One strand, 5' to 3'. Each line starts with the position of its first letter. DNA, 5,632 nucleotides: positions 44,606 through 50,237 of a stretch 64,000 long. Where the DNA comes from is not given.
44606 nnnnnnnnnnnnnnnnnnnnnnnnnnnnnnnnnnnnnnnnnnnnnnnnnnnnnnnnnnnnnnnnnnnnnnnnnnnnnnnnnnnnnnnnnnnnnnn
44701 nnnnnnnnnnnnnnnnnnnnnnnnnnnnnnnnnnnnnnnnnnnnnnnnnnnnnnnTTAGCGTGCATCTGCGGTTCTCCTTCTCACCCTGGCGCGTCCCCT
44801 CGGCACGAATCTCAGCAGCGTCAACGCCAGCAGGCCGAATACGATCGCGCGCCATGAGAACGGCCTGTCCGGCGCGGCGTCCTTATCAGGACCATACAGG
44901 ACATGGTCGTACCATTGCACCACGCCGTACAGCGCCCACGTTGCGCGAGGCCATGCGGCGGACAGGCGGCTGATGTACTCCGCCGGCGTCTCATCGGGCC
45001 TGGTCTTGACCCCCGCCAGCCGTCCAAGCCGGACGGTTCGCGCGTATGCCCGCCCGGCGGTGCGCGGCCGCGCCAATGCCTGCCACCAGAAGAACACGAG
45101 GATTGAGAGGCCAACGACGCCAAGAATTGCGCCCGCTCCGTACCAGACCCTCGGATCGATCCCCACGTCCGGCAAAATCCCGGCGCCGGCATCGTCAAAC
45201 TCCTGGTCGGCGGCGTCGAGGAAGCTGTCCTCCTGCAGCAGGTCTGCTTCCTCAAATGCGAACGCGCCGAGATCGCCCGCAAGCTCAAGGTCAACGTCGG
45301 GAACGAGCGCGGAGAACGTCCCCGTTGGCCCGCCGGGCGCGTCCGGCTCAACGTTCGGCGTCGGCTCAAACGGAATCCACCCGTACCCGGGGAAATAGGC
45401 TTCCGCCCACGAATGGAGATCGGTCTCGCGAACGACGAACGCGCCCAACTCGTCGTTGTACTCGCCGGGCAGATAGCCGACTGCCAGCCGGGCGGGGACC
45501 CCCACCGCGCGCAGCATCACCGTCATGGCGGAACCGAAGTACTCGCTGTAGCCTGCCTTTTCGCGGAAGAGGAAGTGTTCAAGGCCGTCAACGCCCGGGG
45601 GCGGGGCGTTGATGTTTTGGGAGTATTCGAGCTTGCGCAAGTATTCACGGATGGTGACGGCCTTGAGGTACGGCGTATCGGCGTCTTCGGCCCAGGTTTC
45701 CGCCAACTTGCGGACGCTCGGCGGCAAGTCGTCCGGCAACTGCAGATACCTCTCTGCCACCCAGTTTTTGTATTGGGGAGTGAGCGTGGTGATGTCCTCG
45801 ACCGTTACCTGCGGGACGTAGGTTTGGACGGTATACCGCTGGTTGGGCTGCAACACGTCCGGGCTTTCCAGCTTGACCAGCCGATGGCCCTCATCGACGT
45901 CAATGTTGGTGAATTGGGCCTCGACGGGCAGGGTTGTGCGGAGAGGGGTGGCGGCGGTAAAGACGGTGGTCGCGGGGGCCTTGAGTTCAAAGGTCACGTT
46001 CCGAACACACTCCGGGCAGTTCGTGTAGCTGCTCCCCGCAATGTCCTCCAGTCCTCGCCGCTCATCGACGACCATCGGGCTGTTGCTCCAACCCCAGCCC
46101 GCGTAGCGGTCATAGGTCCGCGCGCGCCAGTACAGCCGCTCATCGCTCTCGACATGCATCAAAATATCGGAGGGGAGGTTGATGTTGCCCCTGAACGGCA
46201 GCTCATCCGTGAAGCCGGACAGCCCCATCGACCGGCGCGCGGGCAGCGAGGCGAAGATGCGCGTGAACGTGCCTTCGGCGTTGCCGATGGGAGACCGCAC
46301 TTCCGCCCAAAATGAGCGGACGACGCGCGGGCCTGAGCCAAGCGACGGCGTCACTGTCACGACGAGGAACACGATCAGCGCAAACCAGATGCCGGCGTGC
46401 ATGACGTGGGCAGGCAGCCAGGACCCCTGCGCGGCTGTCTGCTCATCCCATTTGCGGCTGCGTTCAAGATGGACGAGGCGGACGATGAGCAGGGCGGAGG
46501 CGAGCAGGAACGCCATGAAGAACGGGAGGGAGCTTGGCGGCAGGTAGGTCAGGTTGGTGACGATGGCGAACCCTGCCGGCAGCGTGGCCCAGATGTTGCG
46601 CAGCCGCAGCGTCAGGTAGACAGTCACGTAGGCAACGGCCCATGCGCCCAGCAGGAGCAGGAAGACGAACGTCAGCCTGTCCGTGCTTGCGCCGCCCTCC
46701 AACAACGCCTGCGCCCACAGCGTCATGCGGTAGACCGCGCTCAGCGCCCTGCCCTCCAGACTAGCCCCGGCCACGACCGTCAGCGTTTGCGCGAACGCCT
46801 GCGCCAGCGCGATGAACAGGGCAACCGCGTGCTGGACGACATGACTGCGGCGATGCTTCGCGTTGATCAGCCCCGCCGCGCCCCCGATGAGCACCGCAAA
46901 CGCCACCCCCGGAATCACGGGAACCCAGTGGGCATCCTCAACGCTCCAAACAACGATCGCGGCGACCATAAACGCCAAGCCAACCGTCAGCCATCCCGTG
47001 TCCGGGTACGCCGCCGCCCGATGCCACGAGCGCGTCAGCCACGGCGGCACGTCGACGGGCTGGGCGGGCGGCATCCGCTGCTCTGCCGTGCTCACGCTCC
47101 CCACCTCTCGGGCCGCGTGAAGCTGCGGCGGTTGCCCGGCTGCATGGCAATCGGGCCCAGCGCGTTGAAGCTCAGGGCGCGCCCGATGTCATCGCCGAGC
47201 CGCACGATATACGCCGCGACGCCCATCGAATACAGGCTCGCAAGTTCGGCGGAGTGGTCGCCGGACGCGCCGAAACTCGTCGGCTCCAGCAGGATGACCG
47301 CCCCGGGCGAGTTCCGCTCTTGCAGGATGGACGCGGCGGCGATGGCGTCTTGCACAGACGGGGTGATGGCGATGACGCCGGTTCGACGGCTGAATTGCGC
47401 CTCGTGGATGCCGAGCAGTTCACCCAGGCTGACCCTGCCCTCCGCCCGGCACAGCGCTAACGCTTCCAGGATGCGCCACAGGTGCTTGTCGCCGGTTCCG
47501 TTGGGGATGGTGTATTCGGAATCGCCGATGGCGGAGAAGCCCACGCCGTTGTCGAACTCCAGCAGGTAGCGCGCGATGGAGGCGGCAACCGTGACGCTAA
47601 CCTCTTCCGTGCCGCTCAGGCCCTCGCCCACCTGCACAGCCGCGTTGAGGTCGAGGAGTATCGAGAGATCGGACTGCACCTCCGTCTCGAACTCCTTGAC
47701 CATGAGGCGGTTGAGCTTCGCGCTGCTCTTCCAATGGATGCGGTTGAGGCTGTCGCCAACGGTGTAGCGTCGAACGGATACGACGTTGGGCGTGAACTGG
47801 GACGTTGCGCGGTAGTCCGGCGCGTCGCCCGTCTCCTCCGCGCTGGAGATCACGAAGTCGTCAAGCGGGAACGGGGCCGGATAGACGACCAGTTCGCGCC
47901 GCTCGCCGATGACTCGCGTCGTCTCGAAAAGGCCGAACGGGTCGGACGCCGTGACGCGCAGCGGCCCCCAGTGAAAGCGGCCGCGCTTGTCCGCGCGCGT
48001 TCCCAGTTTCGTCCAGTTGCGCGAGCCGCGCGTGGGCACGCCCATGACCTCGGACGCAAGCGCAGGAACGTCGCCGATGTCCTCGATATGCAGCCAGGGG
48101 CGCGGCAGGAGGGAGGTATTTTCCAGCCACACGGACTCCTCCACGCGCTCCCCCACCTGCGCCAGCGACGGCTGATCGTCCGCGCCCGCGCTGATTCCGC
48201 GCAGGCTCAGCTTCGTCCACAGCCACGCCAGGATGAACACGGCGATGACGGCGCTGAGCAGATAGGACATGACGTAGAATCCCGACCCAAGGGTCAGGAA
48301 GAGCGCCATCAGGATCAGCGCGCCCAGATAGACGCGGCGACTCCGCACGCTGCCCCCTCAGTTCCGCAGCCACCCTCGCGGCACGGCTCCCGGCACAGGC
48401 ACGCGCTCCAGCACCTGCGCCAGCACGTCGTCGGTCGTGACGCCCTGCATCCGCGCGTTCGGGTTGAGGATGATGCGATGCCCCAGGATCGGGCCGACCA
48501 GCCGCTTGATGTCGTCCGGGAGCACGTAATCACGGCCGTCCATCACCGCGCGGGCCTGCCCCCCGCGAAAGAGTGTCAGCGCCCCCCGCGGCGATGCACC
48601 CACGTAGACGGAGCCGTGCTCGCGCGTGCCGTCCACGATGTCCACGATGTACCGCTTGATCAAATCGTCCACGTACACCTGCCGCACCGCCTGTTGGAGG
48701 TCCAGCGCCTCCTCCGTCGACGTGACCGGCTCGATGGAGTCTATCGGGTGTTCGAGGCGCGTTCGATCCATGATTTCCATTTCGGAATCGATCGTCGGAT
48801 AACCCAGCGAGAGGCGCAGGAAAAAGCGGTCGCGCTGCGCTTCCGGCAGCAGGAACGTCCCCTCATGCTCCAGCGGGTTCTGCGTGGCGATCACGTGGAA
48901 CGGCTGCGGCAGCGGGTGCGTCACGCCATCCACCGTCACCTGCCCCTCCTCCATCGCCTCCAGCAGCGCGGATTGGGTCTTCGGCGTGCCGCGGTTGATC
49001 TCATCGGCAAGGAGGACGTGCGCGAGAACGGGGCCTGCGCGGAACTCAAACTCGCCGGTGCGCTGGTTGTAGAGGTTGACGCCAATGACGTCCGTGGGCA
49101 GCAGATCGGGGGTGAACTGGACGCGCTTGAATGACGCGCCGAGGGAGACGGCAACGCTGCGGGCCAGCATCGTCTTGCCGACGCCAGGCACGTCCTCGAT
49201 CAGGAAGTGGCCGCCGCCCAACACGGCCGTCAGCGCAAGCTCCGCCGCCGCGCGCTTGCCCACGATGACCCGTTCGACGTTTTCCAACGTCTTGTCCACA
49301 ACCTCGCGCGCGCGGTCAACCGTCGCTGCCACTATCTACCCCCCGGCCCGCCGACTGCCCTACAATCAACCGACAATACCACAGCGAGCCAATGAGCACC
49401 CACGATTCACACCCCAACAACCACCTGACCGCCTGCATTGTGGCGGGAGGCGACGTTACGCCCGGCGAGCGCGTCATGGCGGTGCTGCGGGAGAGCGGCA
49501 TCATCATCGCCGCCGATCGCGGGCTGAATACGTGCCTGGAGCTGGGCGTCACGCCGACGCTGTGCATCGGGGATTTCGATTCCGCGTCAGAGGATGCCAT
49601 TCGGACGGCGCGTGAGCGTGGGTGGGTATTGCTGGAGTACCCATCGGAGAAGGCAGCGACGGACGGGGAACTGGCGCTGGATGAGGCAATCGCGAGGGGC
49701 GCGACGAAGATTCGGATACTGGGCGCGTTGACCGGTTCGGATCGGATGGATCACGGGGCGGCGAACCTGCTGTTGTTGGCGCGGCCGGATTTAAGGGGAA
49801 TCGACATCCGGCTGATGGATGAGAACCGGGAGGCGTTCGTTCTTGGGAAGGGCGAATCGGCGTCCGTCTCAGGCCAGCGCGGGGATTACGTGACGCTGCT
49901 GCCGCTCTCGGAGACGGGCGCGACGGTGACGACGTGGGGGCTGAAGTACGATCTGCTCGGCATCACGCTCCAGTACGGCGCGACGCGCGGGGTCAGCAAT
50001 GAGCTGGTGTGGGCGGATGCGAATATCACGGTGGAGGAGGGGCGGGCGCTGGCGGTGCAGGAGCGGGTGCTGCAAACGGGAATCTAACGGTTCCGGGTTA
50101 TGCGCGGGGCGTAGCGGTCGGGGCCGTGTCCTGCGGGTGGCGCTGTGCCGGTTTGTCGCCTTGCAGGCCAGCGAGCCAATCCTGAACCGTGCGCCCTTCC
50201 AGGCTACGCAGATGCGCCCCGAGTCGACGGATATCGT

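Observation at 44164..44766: In-frame TGA exactly at the catalytic-cysteine codon of an Ogt/MGMT alkyltransferase: candidate selenocysteine or very recent nonsense mutation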

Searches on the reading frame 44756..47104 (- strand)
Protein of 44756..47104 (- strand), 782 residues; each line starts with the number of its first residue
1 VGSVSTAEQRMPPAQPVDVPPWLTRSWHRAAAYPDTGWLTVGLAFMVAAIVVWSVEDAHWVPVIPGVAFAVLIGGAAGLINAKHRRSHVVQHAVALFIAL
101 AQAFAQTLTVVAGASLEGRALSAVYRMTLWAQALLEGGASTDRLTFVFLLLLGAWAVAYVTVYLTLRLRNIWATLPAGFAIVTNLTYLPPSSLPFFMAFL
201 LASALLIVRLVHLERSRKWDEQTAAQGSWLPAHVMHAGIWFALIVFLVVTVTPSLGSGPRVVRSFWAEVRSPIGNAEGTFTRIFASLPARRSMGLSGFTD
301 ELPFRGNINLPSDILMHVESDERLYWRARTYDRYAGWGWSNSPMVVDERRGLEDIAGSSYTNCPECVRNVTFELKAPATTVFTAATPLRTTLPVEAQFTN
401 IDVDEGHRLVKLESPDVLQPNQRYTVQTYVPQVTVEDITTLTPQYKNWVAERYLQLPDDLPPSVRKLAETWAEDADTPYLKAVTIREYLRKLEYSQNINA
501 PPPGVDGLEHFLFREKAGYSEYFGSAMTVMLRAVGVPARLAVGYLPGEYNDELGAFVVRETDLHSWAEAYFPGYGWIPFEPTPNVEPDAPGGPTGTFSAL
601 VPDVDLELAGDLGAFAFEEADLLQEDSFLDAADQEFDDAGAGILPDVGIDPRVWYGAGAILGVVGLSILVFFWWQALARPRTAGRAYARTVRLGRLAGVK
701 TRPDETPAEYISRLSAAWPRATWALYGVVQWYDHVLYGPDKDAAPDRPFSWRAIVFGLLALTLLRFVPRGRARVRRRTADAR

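Call 54: search_protein_families(library=pfam, max_evalue=0.00001, proteins=[window:44756-47104:-])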
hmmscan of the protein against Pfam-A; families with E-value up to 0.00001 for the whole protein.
window:44756-47104:- (782 aa): 3 families
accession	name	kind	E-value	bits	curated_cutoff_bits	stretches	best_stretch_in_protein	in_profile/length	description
PF01841.26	Transglut_core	-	2.5e-23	82.9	23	1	466-581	2-108/108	Transglutaminase-like superfamily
PF11992.13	TgpA_N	-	7.6e-12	45.3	30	1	46-434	4-332/333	TgpA N-terminal domain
PF13559.11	DUF4129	-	5.3e-07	30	24.8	1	686-747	1-61/69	Domain of unknown function (DUF4129)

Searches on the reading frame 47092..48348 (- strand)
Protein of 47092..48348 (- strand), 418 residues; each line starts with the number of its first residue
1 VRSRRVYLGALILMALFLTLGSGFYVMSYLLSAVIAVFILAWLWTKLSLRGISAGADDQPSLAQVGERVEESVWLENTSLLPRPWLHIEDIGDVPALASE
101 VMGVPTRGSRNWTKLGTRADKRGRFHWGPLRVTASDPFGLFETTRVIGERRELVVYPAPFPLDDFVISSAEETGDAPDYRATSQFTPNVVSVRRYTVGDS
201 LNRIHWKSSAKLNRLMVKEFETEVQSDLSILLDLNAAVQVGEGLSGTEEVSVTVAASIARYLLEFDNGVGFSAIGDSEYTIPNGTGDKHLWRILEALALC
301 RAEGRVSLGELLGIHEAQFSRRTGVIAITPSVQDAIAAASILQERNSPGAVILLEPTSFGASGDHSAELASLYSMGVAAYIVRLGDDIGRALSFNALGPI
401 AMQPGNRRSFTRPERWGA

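Call 54: search_protein_families(library=pfam, max_evalue=0.00001, proteins=[window:47092-48348:-])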
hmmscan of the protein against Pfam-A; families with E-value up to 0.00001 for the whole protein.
window:47092-48348:- (418 aa): 1 family
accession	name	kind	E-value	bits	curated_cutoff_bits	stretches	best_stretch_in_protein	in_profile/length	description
PF01882.25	DUF58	-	3.2e-17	62.9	23.4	1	191-333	1-145/216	Protein of unknown function DUF58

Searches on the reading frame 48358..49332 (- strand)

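Call 54: search_protein_families(library=pfam, max_evalue=0.00001, proteins=[window:48358-49332:-])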
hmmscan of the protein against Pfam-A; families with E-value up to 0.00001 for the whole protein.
window:48358-49332:- (324 aa): 6 families
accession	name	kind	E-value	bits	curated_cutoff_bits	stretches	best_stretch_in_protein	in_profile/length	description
PF07726.17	AAA_3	-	1.2e-61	206.8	27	1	42-172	1-131/131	ATPase family associated with various cellular activities (AAA)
PF17863.7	AAA_lid_2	-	1.4e-22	79.7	22.7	1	236-306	3-73/74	AAA lid domain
PF07728.20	AAA_5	-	2.4e-14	53.9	22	1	48-170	7-139/139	AAA domain (dynein-related subfamily)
PF00004.35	AAA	-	6.5e-07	30.3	21.2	1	49-170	7-123/131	ATPase family associated with various cellular activities (AAA)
PF20030.5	bpMoxR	-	2.1e-06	27.4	27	1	13-176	4-166/205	MoxR domain in the MoxR-vWA-beta-propeller ternary systems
PF01078.27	Mg_chelatase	-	8.9e-06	25.7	20.3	0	23-62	5-44/207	Magnesium chelatase, subunit ChlI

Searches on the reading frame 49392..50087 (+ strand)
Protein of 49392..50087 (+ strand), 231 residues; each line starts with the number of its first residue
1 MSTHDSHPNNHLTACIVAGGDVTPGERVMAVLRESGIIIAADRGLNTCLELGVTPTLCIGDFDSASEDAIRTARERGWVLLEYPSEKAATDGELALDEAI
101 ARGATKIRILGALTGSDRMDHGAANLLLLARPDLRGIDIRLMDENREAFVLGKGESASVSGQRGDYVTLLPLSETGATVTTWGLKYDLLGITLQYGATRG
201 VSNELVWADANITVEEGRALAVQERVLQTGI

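Call 54: search_protein_families(library=pfam, max_evalue=0.00001, proteins=[window:49392-50087:+])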
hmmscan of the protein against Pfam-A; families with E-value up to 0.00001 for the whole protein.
window:49392-50087:+ (231 aa): 2 families
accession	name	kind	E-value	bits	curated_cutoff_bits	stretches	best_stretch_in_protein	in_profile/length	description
PF04263.21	TPK_catalytic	-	5e-21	75.2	30.7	1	31-139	4-111/113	Thiamin pyrophosphokinase, catalytic domain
PF04265.19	TPK_B1_binding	-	4.9e-11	42.6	22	1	162-217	9-65/67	Thiamin pyrophosphokinase, vitamin B1 binding domain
